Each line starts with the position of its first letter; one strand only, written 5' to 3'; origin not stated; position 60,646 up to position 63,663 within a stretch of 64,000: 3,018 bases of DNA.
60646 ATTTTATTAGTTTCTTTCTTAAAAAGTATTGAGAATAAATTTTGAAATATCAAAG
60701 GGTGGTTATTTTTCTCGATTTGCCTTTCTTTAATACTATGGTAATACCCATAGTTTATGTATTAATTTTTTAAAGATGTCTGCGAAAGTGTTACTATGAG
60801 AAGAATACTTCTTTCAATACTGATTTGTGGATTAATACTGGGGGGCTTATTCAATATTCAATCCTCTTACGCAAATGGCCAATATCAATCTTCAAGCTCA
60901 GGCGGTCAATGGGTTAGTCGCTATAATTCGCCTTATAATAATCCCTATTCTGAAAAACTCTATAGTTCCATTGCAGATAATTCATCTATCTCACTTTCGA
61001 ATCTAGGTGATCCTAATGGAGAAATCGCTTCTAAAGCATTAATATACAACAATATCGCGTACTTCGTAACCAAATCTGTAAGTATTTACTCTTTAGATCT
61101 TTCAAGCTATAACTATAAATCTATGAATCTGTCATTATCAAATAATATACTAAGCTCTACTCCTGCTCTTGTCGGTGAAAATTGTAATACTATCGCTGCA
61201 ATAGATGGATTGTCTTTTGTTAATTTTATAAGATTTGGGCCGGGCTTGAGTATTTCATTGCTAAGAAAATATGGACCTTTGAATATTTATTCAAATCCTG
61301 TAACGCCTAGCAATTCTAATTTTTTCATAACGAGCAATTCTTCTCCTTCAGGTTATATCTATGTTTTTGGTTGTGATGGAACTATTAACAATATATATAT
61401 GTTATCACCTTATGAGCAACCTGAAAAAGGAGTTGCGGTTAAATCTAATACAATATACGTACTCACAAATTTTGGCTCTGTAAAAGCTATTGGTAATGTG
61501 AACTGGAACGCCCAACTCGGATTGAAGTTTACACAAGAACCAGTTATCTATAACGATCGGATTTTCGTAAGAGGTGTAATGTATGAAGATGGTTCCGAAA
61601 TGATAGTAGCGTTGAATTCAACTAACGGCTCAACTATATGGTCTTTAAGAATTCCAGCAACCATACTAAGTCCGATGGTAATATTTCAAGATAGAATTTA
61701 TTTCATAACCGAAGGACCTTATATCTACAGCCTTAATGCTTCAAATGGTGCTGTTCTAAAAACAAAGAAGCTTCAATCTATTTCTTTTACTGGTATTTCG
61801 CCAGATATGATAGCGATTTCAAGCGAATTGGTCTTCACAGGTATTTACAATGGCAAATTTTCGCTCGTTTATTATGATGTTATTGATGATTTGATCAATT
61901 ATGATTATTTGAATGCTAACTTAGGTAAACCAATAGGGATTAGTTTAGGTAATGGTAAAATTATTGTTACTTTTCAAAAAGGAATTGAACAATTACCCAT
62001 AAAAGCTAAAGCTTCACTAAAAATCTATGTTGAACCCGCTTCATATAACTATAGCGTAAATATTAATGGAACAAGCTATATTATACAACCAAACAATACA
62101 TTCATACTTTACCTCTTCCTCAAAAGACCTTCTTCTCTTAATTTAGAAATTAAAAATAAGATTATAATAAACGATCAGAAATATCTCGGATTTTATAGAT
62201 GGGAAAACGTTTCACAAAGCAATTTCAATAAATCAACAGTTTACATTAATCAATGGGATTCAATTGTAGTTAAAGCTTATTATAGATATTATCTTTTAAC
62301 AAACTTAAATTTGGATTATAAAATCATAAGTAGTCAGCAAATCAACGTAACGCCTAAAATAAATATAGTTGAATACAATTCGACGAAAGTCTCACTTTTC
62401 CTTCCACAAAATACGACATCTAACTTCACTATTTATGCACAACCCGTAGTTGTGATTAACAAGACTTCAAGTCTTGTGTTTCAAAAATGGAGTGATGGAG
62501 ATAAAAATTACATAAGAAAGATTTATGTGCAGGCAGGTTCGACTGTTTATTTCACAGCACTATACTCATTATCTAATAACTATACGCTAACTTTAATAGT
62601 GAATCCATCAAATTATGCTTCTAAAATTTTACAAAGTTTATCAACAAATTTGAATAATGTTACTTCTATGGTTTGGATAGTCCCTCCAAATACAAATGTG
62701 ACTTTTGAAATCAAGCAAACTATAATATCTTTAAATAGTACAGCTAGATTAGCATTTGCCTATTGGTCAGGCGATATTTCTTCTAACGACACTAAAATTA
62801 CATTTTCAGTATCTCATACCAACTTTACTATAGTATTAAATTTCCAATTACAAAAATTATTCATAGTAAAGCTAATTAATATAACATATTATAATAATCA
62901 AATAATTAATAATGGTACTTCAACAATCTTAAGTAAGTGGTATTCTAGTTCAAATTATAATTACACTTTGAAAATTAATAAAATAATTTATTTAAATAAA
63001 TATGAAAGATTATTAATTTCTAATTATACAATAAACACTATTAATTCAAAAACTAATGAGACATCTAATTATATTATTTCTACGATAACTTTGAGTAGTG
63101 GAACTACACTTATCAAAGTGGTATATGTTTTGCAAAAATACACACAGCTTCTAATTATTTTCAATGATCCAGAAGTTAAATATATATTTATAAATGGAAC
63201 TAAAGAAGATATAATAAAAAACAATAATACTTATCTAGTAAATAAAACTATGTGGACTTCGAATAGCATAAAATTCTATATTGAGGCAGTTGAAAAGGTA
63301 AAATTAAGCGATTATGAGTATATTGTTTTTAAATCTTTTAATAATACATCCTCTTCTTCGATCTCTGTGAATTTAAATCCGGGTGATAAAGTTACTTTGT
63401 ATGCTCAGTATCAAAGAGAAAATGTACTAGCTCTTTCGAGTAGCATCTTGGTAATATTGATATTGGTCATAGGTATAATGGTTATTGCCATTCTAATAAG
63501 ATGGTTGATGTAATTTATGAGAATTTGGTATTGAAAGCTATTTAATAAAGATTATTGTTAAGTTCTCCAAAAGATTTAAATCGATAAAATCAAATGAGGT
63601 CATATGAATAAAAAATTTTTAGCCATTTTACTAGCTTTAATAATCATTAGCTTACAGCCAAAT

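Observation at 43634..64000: Accessory-looking cluster: three paralogous ~1100–1200-aa N-anchored beta-repeat giants interleaved with three GGR-family flavoproteins and other anchored beta-rich proteins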

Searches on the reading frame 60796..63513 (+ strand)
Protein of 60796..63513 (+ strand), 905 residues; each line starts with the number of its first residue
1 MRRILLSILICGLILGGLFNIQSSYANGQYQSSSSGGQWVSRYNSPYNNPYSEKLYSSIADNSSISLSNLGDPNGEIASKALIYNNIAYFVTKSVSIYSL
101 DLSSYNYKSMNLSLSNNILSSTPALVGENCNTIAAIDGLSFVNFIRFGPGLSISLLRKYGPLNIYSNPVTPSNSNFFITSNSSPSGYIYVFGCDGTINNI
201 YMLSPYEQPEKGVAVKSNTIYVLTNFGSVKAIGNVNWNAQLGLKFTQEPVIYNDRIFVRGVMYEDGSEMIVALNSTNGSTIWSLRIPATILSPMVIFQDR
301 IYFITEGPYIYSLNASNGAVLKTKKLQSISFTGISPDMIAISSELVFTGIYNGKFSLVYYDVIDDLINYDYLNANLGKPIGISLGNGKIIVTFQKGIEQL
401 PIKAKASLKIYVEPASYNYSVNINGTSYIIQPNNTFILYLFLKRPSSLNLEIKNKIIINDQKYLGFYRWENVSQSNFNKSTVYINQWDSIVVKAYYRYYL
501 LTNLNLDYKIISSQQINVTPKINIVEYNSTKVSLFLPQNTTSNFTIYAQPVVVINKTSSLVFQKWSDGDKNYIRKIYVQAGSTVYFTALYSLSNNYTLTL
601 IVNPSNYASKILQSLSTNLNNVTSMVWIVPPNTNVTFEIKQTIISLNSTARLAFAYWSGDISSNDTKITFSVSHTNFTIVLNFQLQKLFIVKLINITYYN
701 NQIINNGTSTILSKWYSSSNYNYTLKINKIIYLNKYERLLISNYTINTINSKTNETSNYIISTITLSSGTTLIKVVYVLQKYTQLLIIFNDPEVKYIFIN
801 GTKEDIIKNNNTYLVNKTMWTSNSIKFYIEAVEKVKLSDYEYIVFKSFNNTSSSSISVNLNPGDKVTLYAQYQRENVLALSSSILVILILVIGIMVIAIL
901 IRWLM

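Call 4: search_protein_families(library=pfam, proteins=[window:60796-63513:+], max_evalue=0.01)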
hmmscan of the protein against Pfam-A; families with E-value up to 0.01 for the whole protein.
window:60796-63513:+ (905 aa): 1 family
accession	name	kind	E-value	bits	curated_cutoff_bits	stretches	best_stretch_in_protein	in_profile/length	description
PF13360.13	PQQ_2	-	5e-08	33.3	27.6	1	210-326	26-146/233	Outer membrane protein assembly factor BamB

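Call 6: search_protein_families(library=ncbifam, proteins=[window:60796-63513:+], max_evalue=0.01)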
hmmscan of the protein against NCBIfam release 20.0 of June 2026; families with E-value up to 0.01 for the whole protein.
window:60796-63513:+ (905 aa): 4 families
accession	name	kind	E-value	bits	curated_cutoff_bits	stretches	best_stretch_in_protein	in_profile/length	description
TIGR03300.1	assembly_YfgL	equivalog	2e-09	36.6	285.2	1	213-358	61-205/377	outer membrane protein assembly factor BamB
NF008351.0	PRK11138.1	equivalog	8.5e-06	24.5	423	1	216-358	68-220/394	outer membrane protein assembly factor BamB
TIGR04528.1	acido_non_PQQ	subfamily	0.00022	20.1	650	1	235-328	34-132/493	acido-empty-quinoprotein group A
NF045628.1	HxpDPsynlarge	equivalog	0.0024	16.9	500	1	352-397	190-235/311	hexaprenyl-diphosphate synthase large subunit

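Call 80: find_encoding_contigs(protein=window:60796-63513:+, flank=10000, max_places=2)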
Protein window:60796-63513:+ (905 aa): 16 contigs read that carry it; 2 places shown.
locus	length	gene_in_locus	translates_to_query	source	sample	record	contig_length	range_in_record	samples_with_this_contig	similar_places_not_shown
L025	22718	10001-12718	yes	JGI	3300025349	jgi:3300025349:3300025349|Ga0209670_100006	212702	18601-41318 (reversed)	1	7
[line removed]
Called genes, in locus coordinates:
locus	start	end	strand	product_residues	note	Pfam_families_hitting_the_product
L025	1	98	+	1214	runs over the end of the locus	PF03168:LEA_2 (faint)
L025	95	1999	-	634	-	-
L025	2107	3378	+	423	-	PF01494:FAD_binding_3, PF03486:HI0933_like (faint), PF04820:Trp_halogenase (faint), PF07992:Pyr_redox_2 (weak), PF13450:NAD_binding_8 (weak)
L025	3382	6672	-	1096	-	PF03168:LEA_2 (weak)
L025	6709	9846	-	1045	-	-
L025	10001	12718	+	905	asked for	PF13360:PQQ_2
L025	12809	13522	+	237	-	-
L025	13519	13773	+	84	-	-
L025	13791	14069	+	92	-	-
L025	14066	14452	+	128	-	-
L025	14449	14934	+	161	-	-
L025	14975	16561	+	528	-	PF04055:Radical_SAM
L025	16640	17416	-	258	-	-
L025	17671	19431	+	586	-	PF02554:CstA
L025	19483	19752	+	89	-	PF25952:DUF7990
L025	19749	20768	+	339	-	PF01656:CbiA, PF02374:ArsA_ATPase, PF10609:ParA (faint), PF13614:AAA_31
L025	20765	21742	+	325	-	PF01656:CbiA, PF02374:ArsA_ATPase, PF10609:ParA (faint), PF13614:AAA_31 (weak)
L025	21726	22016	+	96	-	PF25952:DUF7990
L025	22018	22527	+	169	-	-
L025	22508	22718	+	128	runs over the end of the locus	-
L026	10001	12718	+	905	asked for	PF13360:PQQ_2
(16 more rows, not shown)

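Call 81: search_protein_families(library=ncbifam, proteins=[L025:14975-16561:+, L025:12809-13522:+, L025:13519-13773:+, L025:13791-14069:+, L025:14066-14452:+, L025:14449-14934:+, L025:16640-17416:-], max_evalue=0.01)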
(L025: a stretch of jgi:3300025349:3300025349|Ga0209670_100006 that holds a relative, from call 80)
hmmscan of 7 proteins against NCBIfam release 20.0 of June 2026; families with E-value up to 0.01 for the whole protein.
L025:14975-16561:+ (528 aa): 11 families
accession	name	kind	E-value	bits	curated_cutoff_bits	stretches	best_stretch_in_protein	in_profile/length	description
TIGR04013.1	B12_SAM_MJ_1487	hypoth_equivalog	4.6e-27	94.9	251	1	125-421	53-356/382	TIGR04013 family B12-binding domain/radical SAM domain-containing protein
TIGR04014.1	B12_SAM_MJ_0865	equivalog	2.9e-13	49.4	360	1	132-427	58-363/434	methyl-coenzyme M reductase glutamine C-methyltransferase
TIGR01574.1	miaB-methiolase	equivalog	1.6e-12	47.2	355.3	1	127-406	55-330/437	tRNA (N6-isopentenyl adenosine(37)-C2)-methylthiotransferase MiaB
TIGR00089.1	TIGR00089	subfamily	1.1e-11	44.3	251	1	135-401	59-318/429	MiaB/RimO family radical SAM methylthiotransferase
TIGR01125.1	TIGR01125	equivalog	2.6e-11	43.2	356.95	1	137-401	65-316/432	30S ribosomal protein S12 methylthiotransferase RimO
TIGR04072.2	rSAM_ladder_B12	equivalog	4.8e-08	32.1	360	1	125-263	80-234/443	lipid biosynthesis B12-binding/radical SAM protein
TIGR01578.1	MiaB-like-B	hypoth_equivalog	1.2e-05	24.3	314.7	1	145-401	68-312/421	tRNA (N(6)-L-threonylcarbamoyladenosine(37)-C(2))-methylthiotransferase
TIGR01579.1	MiaB-like-C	equivalog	2.3e-05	23.8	357.05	1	133-401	54-318/416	tRNA (N(6)-L-threonylcarbamoyladenosine(37)-C(2))-methylthiotransferase MtaB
TIGR04295.1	B12_rSAM_oligo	hypoth_equivalog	0.00026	19.8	400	1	213-263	201-253/422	TIGR04295 family B12-binding domain-containing radical SAM protein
TIGR03975.1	rSAM_ocin_1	subfamily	0.0081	14.7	281.85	0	151-195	170-213/606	RiPP maturation radical SAM C-methyltransferase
NF040546.1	rSAM_CUAEP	equivalog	0.0097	14.6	500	0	213-275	172-237/468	CUAEP/CCAEP-tail radical SAM (seleno)protein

L025:12809-13522:+ (237 aa): 1 family
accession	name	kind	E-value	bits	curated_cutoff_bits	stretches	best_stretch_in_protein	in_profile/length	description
NF050119.1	aa3_CtaE_Actin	exception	0.004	17.4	190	0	106-235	44-152/190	aa3-type cytochrome oxidase subunit III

L025:13519-13773:+ (84 aa): 0 families

L025:13791-14069:+ (92 aa): 0 families

L025:14066-14452:+ (128 aa): 0 families

L025:14449-14934:+ (161 aa): 0 families

L025:16640-17416:- (258 aa): 0 families

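Call 82: search_protein_families(library=pfam, proteins=[L025:14975-16561:+, L025:12809-13522:+, L025:13519-13773:+, L025:13791-14069:+, L025:14066-14452:+, L025:14449-14934:+, L025:16640-17416:-], max_evalue=0.1)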
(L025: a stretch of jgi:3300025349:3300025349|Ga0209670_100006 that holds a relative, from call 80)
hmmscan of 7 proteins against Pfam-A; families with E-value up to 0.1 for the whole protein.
L025:14975-16561:+ (528 aa): 3 families
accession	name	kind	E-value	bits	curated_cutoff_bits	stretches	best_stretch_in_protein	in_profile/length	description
PF04055.27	Radical_SAM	-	3.3e-11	44.1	29.5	1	216-397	2-165/166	Radical SAM superfamily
PF02310.24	B12-binding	-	0.014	15.7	32.1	1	129-179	66-120/121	B12 binding domain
PF19864.5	Radical_SAM_N2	-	0.018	14.9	29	1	146-188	89-130/151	Radical SAM proteins, N-terminal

L025:12809-13522:+ (237 aa): 1 family
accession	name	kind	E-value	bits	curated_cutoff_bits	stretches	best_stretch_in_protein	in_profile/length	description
PF17961.7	Big_8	-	0.027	15.1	22.9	0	53-76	9-33/103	Bacterial Ig domain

L025:13519-13773:+ (84 aa): 0 families

L025:13791-14069:+ (92 aa): 0 families

L025:14066-14452:+ (128 aa): 0 families

L025:14449-14934:+ (161 aa): 0 families

L025:16640-17416:- (258 aa): 0 families
